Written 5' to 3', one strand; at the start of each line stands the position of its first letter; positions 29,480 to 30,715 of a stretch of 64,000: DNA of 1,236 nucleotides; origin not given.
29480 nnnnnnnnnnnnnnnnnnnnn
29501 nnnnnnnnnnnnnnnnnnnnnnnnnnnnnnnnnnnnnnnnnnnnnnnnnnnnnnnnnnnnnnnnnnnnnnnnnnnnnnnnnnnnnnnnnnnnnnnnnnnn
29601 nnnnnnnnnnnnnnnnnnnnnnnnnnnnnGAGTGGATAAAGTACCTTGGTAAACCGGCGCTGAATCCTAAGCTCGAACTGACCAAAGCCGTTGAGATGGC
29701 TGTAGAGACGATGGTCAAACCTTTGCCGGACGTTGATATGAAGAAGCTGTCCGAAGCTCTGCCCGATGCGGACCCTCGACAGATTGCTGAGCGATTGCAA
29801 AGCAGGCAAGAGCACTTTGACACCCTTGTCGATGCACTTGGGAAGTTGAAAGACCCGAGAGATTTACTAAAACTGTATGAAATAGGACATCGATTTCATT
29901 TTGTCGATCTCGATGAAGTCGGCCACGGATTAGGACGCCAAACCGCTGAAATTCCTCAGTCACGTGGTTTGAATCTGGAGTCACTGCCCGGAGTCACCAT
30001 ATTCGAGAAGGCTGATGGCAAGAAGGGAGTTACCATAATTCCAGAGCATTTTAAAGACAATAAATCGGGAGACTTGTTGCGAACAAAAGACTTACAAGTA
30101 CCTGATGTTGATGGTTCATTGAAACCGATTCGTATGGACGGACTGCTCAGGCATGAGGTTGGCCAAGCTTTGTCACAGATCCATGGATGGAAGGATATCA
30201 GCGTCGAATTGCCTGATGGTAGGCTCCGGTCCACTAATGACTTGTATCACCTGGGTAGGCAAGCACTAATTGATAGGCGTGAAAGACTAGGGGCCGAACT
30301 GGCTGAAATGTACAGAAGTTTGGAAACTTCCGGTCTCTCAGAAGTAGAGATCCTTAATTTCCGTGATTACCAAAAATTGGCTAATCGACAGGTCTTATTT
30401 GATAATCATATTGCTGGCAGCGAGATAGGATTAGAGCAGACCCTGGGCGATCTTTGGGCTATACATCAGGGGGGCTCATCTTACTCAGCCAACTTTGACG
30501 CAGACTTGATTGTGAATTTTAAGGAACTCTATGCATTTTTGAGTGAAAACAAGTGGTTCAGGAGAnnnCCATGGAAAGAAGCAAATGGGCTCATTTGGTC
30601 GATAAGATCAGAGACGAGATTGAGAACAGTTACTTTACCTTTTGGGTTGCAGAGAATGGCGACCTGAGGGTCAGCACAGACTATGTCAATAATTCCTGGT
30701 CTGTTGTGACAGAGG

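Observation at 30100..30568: Shared C-terminal domain RHE(V/L)G(H/Q) in three toxin paralogs, with the second zincin His replaced by Gln in two of them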

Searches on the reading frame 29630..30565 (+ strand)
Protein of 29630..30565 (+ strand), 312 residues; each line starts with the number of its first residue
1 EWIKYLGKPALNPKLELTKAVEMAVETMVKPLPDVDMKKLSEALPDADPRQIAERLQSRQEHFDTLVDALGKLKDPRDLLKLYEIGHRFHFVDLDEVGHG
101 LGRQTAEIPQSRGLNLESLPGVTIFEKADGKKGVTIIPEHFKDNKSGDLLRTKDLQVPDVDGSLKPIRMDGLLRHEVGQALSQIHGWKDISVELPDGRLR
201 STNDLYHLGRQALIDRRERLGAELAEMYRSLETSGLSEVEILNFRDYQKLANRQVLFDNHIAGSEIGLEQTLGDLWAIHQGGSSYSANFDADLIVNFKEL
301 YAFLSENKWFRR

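Call 12: find_homologous_proteins(query=window:29630-30565:+, max_evalue=0.01)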
Query seq(312 aa) (312 aa): 4 proteins with E <= 0.01 among 3913 candidates.
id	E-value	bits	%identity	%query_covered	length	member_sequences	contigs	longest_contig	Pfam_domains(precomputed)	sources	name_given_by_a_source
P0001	1.5e-120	420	87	70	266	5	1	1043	-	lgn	-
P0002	2.1e-74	269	61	64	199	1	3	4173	-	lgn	-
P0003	1.3e-66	243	56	62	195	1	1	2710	-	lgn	-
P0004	4.1e-54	202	97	32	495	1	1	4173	-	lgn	-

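Call 24: search_solved_structures(query=A1, max_evalue=10, show_alignments=2)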
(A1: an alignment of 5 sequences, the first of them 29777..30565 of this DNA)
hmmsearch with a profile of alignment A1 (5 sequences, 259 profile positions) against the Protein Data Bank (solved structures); distinct sequences matched with E-value up to 10: 2.
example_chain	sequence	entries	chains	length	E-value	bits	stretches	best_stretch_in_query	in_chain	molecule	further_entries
7pwf_G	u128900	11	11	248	0.41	13.6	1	82-176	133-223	40S ribosomal protein S6 | Ribosomal protein S6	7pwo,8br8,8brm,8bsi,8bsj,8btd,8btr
2lc0_A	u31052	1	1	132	0.41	13.6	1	210-252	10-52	Putative uncharacterized protein TB39.8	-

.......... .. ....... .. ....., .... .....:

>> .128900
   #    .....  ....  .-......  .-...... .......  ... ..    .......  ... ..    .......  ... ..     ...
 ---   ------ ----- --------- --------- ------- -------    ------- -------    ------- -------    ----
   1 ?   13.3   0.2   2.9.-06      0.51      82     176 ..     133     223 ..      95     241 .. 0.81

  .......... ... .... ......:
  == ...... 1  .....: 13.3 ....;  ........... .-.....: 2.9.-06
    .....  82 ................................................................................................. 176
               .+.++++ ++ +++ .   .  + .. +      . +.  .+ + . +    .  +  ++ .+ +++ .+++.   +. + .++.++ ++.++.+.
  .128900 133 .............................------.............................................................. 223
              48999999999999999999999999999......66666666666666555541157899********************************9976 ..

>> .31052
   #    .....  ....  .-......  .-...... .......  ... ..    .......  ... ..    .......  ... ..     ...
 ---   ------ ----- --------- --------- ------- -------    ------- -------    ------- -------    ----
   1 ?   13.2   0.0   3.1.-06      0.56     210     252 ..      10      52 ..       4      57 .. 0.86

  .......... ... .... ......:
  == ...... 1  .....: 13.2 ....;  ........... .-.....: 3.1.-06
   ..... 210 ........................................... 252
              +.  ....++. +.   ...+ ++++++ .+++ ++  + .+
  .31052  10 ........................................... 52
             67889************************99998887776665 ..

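Call 26: find_homologous_proteins(query=A1, max_evalue=0.1)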
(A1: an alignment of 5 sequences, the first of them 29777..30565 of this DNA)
Query A1 (5 sequences) (263 aa, profile of the alignment): 4 proteins with E <= 0.1 among 6880 candidates.
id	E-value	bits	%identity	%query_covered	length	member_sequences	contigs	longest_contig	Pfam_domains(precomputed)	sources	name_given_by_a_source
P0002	1.5e-98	348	61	76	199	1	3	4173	-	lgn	-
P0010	2.3e-91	324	27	99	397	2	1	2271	-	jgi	-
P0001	7.9e-87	309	88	64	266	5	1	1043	-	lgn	-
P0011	4.9e-68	248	73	62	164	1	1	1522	-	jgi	jgi:hypothetical protein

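Call 37: predict_structure(alignment_id=A3)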
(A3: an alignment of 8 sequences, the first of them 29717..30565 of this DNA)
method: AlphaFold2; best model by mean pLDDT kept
length: 283 residues; sequences in the alignment: 8
mean_pLDDT: 55.3   pTM: 0.50
mean pLDDT of the five models: 55.3, 54.7, 53.2, 53.1, 52.5
residues with pLDDT >= 90: 20; 70-90: 89; 50-70: 31; < 50: 143
segments of 3 or more residues with pLDDT < 50: 1-113, 120-145
pLDDT, mean of each block of 10 residues (from residue 1): 30 32 29 26 31 27 24 21 29 38 38 49 42 38 51 61 82 86 85 91 93 85 72 65 78 77 90 80 49
secondary structure, 60 per line:
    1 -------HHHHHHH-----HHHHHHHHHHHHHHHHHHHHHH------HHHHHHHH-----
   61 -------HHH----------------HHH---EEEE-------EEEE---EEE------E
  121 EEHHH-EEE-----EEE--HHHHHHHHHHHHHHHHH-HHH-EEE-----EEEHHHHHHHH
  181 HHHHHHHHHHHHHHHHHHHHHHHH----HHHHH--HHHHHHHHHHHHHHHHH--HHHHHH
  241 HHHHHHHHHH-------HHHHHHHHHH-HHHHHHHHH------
elements in order: H8-14 H20-41 H48-55 E93-96 E104-107 E111-113 E120-122 E127-129 E135-137 H140-156 E162-164 E170-172 H173-204 H209-213 H216-232 H235-250 H258-267 H269-277

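Call 41: search_protein_representatives(alignment_id=A1)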
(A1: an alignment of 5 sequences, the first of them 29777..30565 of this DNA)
Query: 5 sequences, 259 profile positions. Proteins with E-value up to 0.001 (for the whole library): 34; up to 1e-10: 24; up to 1e-30: 8. The best 34 are listed.
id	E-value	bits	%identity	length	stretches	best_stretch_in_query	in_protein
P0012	1.8e-118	411.3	-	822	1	1-259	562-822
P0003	1.5e-96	339.5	-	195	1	66-259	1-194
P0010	7.3e-92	324.2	-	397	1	1-259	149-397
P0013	1.5e-77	277.3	-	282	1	1-259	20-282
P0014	1.5e-57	211.7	-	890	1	1-259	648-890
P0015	4.8e-48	180.6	-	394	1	9-259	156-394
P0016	8.4e-40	153.6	-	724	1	1-259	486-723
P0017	1.5e-36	142.9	-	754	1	5-229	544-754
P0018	2.6e-29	119.2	-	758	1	22-258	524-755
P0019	2.9e-27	112.5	-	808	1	2-255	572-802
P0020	5.7e-22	95.1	-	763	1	4-252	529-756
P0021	3.6e-20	89.2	-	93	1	176-259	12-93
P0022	5.2e-17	78.9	-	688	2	2-137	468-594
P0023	2.8e-16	76.5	-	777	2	196-258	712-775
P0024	2.9e-16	76.4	-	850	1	14-252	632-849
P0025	7.8e-16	75.0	-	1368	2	199-258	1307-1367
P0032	2.9e-13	66.6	-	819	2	186-259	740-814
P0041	9.9e-05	38.6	-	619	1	121-258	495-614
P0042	1.2e-04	38.4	-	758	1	113-256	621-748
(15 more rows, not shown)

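Call 55: find_related_loci(query=A1, collection=genome_contigs, flank=10000)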
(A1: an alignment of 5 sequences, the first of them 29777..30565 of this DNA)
Query A1 (263 aa) in genome_contigs; peptide patterns used: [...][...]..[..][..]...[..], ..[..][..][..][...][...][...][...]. (x = any residue, [..] = any of these).
91 stretches matched a pattern; 1 encode a relative of the query (tblastn E <= 1e-3); 1 distinct loci.
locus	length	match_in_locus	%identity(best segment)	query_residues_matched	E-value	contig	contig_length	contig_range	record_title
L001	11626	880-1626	29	3-263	7e-20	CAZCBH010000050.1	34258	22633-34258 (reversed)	MAG TPA_asm: uncultured Candidatus Obscuribacterales bacterium isolate SRP329715_co1_382 genome assembly, contig: NODE_1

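Call 64: fold_search(model_id=the predicted structure, library=pdb)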
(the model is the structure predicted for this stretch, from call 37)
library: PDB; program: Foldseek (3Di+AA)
matches with E <= 10: 330; with E <= 0.001: 0
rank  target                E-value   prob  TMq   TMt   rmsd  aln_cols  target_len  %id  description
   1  4oyd_B                3.7e-01  0.21  0.14  0.27  14.9       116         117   14  Crystal structure of a computationally designed inhibitor of an Epstein-Barr viral Bcl-2 protein (released 2014-07-09)
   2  6gy8_B                6.9e-01  0.08  0.13  0.11  27.2       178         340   13  Crystal structure of XaxA from Xenorhabdus nematophila (released 2018-07-25)
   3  8eja_B                7.3e-01  0.15  0.15  0.29  15.2       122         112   15  Computational design of potent and selective inhibitors of Bak and Bax (released 2024-03-20)
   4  3uhb_A                8.2e-01  0.14  0.18  0.29  11.3       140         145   15  HBI (R104K) CO bound (released 2011-12-28)
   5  9clb_F                8.6e-01  0.15  0.15  0.30  15.1       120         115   14  Crystal structure of Bak bound to the inhibitory aBAK (released 2025-07-16)
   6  9clb_D                9.7e-01  0.14  0.15  0.31  15.1       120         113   14  Crystal structure of Bak bound to the inhibitory aBAK (released 2025-07-16)
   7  3ugy_A                1.3e+00  0.12  0.18  0.29  11.3       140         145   15  HBI (F80Y) CO bound (released 2011-12-28)
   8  8yr3_A                1.3e+00  0.08  0.12  0.07  18.1       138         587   12  Cryo-EM structure of the human ABCB6 in complex with Cd(II):GSH (released 2024-06-19)
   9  3uhc_A                1.4e+00  0.11  0.18  0.29  11.3       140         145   14  HBI (N79A) CO bound (released 2011-12-28)
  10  3uhd_A                1.5e+00  0.10  0.18  0.29  11.2       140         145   15  HBI (N100A) CO bound (released 2011-12-28)
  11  5hjp_A                1.5e+00  0.03  0.10  0.12  17.0       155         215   14  Identification of LXRbeta selective agonists for the treatment of Alzheimer's Disease (released 2016-04-06)
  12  9clb_B                1.6e+00  0.11  0.15  0.30  15.1       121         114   14  Crystal structure of Bak bound to the inhibitory aBAK (released 2025-07-16)
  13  8eja_A                1.8e+00  0.10  0.15  0.31  15.0       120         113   14  Computational design of potent and selective inhibitors of Bak and Bax (released 2024-03-20)
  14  6par_C                1.8e+00  0.06  0.12  0.07  17.1       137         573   11  Structure of a bacterial Atm1-family ABC exporter with MgAMPPNP bound (released 2020-06-24)
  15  6wh5_A                1.9e+00  0.09  0.15  0.22  12.9       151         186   10  Mycobacterium tuberculosis pduO-type ATP:cobalamin adenosyltransferase bound to cob(II)alamin and PPPi (released 2021-01-20)
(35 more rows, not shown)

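Call 75: find_encoding_contigs(protein=P0042, flank=5000, max_places=2)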
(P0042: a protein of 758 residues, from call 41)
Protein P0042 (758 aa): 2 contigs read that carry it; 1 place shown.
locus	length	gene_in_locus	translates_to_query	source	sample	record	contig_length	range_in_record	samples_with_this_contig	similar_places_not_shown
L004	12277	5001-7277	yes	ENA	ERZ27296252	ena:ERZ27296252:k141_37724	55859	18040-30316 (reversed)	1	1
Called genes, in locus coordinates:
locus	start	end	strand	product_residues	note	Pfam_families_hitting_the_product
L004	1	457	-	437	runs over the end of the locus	PF10502:Peptidase_S26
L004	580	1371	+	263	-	PF00578:AhpC-TSA (faint)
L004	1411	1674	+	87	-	-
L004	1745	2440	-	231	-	-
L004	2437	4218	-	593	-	PF07719:TPR_2 (faint), PF13181:TPR_8 (faint), PF00515:TPR_1 (faint), PF13374:TPR_10 (faint), PF13424:TPR_12 (weak), PF17874:TPR_MalT, PF24885:TPR_NPHP3 (faint), PF13424:TPR_12, +1 more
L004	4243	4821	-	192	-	-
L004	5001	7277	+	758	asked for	-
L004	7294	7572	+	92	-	-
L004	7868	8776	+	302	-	-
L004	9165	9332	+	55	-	-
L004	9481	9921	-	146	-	-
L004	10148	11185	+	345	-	PF12146:Hydrolase_4, PF00561:Abhydrolase_1, PF12697:Abhydrolase_6, PF07859:Abhydrolase_3 (faint)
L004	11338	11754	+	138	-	-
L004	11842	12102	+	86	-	-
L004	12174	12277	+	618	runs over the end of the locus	PF13424:TPR_12 (weak), PF13374:TPR_10 (faint), PF13176:TPR_7 (faint)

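Call 76: find_encoding_contigs(protein=P0041, flank=5000, max_places=2)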
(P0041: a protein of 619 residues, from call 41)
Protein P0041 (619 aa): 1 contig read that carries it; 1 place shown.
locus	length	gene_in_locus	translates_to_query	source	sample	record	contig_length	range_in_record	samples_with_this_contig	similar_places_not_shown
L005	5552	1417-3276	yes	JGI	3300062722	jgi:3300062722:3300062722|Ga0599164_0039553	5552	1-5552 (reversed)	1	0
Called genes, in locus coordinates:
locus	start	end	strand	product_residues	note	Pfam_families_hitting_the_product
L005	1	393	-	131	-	?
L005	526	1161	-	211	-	-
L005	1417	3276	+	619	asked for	-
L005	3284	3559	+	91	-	-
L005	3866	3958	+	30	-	-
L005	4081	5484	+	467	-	PF00082:Peptidase_S8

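Call 83: search_protein_families(library=pfam, proteins=[P0041, P0042, P0032, window:29717-30565:+, P0024], max_evalue=1)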
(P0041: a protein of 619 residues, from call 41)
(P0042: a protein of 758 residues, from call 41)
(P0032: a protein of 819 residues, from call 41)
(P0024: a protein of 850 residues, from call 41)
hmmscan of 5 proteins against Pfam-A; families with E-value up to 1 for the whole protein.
P0041 (619 aa): 0 families

P0042 (758 aa): 1 family
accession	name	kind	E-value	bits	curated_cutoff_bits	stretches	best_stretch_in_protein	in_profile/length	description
PF11402.13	Antifungal_prot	-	0.16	12.7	25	1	53-82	11-40/50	Antifungal protein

P0032 (819 aa): 0 families

window:29717-30565:+ (283 aa): 0 families

P0024 (850 aa): 3 families
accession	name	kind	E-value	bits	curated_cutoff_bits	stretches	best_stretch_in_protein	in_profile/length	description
PF16632.10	Caskin-tail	-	0.012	16.5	35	1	468-488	36-56/63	C-terminal region of Caskin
PF12702.13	Lipocalin_3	-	0.038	14.6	20.2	1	716-799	8-92/94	Lipocalin-like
PF25591.1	LRV_2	-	0.16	12.4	27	1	135-154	13-32/61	Leucine Rich Repeat Variant domain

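Call 95: find_encoding_contigs(protein=P0024, flank=8000, max_places=1)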
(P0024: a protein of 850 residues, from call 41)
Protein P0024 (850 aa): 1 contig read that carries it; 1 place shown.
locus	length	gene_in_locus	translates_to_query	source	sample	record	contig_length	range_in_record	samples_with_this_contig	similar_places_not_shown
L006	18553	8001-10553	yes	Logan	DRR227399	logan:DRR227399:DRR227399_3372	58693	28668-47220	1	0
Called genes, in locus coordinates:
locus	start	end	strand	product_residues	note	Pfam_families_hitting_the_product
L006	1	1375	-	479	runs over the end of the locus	PF04932:Wzy_C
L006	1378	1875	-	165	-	PF14221:DUF4330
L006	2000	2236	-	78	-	-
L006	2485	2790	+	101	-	-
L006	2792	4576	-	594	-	PF00294:PfkB, PF08543:Phos_pyr_kin (weak)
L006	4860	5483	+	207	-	-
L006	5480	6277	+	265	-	PF01925:TauE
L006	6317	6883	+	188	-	-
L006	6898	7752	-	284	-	PF01145:Band_7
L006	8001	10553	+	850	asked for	-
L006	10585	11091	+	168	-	-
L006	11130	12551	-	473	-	PF01029:NusB, PF22458:RsmF-B_ferredox, PF01209:Ubie_methyltran (weak), PF01189:Methyltr_RsmB-F, PF01728:FtsJ, PF02390:Methyltransf_4 (weak), PF13649:Methyltransf_25 (weak), PF13847:Methyltransf_31, +1 more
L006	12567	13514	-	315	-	PF00551:Formyl_trans_N, PF02911:Formyl_trans_C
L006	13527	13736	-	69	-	-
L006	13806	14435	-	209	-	PF09378:HAS-barrel (faint)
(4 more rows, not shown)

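Call 96: find_encoding_contigs(protein=P0025, flank=8000, max_places=1)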
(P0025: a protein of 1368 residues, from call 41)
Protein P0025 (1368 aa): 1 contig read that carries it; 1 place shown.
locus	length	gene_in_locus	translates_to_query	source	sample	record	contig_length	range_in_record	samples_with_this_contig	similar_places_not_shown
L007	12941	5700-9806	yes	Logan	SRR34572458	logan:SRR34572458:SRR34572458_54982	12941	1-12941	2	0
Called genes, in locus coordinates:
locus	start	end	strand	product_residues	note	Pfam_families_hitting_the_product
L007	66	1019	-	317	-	PF00226:DnaJ, PF01556:DnaJ_C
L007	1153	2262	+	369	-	PF04055:Radical_SAM, PF19288:CofH_C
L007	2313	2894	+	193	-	-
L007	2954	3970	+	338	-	-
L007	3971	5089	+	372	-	PF00155:Aminotran_1_2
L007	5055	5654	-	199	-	PF03824:NicO (weak)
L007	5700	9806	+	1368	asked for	-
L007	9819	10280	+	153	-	-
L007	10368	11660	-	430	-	PF00654:Voltage_CLC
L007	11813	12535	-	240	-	PF00687:Ribosomal_L1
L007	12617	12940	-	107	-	?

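Call 97: find_encoding_contigs(protein=P0019, flank=8000, max_places=1)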
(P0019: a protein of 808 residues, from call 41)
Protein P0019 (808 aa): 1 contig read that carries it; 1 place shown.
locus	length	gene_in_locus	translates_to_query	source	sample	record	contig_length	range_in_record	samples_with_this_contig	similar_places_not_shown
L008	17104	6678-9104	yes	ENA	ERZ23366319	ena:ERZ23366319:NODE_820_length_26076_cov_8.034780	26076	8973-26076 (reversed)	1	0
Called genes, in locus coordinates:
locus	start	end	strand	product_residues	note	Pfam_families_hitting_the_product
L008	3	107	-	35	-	?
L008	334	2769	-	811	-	PF00884:Sulfatase, PF16347:SGSH_C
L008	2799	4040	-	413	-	PF03781:FGE-sulfatase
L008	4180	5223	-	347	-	-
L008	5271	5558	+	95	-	-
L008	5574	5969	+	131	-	-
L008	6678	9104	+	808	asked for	-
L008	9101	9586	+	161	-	-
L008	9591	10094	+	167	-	-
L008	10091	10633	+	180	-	-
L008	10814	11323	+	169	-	-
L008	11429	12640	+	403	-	PF07719:TPR_2 (faint)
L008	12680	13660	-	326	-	-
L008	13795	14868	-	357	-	PF08712:Nfu_N, PF13769:Virulence_fact, PF13513:HEAT_EZ (faint), PF02985:HEAT (faint), PF03130:HEAT_PBS (faint), PF13646:HEAT_2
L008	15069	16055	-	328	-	PF04542:Sigma70_r2, PF04539:Sigma70_r3, PF04545:Sigma70_r4 (weak)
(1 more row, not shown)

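Call 98: find_encoding_contigs(protein=P0022, flank=8000, max_places=1)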
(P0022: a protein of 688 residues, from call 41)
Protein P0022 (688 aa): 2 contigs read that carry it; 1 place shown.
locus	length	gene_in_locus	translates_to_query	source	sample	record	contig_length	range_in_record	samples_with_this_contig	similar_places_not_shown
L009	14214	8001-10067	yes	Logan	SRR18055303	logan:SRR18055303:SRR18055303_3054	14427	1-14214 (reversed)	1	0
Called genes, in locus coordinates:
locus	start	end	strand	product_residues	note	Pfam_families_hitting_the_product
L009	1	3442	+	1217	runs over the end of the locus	?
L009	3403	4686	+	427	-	PF13424:TPR_12 (faint)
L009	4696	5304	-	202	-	-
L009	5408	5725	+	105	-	-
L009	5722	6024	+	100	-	-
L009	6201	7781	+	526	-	PF14903:WG_beta_rep, PF20594:DUF6794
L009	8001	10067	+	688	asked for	-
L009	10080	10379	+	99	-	-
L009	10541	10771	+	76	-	PF16277:DUF4926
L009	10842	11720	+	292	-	PF10127:RlaP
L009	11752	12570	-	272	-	-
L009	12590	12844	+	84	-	-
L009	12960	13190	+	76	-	-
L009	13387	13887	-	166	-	-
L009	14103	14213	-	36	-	?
